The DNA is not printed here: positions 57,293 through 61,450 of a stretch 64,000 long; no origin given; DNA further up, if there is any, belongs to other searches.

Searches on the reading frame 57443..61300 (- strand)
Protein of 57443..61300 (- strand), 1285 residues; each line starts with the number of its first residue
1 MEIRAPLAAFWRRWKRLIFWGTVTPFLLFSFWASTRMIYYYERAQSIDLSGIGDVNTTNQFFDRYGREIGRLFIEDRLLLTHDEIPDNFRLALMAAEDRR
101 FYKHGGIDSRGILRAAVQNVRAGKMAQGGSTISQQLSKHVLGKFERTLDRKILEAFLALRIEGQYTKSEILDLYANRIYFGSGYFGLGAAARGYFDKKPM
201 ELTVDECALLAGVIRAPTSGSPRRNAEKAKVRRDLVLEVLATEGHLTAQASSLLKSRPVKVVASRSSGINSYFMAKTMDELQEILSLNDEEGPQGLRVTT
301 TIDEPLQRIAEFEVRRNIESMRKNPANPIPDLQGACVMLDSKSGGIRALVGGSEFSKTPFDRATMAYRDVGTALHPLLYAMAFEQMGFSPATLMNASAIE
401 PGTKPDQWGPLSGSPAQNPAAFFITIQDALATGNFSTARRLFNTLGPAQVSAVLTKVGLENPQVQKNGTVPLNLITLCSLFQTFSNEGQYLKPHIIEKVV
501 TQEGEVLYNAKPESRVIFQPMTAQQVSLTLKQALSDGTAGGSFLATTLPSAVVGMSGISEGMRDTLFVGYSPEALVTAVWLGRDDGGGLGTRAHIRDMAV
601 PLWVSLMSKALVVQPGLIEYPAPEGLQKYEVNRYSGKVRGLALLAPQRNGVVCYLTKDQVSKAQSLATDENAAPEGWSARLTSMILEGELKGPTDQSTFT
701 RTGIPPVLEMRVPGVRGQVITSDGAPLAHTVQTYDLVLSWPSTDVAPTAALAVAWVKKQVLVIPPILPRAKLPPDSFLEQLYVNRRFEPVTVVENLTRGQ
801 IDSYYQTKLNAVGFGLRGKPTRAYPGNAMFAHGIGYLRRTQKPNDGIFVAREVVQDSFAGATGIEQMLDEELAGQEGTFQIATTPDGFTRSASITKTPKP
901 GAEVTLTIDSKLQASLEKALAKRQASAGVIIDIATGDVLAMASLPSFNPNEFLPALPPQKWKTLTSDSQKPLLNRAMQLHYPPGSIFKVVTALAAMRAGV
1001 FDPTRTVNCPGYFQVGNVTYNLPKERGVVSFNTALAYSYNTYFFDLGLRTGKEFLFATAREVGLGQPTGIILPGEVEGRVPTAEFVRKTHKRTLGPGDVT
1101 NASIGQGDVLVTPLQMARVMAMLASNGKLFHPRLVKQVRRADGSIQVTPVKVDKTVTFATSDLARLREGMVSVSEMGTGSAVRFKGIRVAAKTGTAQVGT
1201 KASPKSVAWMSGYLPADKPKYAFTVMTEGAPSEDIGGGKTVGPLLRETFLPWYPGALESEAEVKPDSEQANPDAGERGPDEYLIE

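Call 18: search_protein_families(library=pfam, proteins=[window:57443-61300:-], max_evalue=0.001)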
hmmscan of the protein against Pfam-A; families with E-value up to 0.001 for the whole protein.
window:57443-61300:- (1285 aa): 3 families
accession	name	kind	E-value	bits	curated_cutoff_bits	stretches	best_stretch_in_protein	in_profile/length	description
PF00905.27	Transpeptidase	-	3e-73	247.1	22.1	2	928-1247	3-296/299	Penicillin binding protein transpeptidase domain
PF00912.28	Transgly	-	2.1e-57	193.9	27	1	74-239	11-176/178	Transglycosylase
PF03717.20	PBP_dimer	-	1.5e-14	55.3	24.4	1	713-887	3-173/180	Penicillin-binding Protein dimerisation domain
